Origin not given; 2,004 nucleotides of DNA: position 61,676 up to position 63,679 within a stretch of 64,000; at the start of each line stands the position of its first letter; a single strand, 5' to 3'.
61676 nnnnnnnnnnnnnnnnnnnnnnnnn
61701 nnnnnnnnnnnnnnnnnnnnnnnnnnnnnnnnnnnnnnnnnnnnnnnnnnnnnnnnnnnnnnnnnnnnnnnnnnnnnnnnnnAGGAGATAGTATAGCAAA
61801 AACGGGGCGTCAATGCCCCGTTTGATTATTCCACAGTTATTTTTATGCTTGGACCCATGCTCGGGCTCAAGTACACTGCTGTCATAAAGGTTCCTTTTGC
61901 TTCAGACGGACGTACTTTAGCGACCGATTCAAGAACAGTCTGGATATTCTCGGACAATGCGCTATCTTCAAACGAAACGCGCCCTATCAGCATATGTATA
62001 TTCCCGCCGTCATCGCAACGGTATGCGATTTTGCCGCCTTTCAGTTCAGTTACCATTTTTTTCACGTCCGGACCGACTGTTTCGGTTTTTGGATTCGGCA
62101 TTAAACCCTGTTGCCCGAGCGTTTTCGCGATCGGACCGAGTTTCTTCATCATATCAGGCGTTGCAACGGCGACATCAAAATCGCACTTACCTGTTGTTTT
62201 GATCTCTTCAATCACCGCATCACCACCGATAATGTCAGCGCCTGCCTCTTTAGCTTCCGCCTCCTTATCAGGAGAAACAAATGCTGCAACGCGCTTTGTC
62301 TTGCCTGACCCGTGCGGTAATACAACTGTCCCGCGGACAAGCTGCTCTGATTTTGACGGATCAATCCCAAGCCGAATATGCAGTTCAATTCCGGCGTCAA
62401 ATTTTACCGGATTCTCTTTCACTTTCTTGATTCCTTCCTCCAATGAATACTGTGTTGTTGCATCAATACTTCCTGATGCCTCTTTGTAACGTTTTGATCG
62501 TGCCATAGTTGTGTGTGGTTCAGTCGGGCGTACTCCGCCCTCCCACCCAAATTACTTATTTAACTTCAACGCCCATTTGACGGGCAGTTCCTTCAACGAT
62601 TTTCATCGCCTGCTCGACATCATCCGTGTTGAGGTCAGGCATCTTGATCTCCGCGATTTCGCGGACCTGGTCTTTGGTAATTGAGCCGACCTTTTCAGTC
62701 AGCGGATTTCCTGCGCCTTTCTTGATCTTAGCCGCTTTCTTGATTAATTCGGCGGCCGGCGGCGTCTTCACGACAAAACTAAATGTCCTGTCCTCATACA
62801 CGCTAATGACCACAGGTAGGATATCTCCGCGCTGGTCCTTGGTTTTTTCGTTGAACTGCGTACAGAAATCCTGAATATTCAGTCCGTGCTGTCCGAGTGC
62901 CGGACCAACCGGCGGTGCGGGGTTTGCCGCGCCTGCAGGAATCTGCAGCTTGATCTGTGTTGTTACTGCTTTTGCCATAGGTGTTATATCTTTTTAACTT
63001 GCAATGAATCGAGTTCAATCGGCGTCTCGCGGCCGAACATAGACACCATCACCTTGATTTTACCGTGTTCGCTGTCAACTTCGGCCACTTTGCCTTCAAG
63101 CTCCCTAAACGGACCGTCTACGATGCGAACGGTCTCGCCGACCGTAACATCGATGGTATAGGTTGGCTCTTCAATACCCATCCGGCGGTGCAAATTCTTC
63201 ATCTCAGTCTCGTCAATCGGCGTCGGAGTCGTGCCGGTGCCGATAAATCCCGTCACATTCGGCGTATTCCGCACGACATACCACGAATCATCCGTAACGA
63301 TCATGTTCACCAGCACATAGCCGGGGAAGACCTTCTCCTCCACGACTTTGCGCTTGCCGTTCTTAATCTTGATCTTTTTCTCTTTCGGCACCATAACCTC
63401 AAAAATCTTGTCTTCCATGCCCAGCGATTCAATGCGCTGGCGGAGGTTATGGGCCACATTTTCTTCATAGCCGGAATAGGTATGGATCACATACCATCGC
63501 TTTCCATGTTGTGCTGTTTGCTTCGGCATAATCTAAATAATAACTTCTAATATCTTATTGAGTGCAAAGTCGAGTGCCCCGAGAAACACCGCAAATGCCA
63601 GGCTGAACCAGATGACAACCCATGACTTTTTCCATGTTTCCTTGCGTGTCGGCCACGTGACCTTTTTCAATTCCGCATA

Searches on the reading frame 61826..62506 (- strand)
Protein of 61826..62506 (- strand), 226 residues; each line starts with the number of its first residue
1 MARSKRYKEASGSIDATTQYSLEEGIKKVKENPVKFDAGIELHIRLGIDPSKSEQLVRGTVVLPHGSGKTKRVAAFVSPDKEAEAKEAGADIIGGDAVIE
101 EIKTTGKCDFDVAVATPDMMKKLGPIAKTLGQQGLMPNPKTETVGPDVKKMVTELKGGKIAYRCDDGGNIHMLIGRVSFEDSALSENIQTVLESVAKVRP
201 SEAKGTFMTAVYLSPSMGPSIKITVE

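Call 52: find_encoding_contigs(protein=window:61826-62506:-, flank=10000, max_places=1)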
Protein window:61826-62506:- (226 aa): no gene with exactly this product is on record in the collection.

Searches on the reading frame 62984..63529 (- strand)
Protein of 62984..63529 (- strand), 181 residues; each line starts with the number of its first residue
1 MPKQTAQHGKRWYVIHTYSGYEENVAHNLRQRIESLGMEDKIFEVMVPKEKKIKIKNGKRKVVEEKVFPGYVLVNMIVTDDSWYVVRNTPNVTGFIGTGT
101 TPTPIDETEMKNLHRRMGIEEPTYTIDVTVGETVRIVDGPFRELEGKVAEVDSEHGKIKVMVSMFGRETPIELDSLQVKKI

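Call 49: find_encoding_contigs(protein=window:62984-63529:-, flank=10000, max_places=1)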
Protein window:62984-63529:- (181 aa): no gene with exactly this product is on record in the collection.
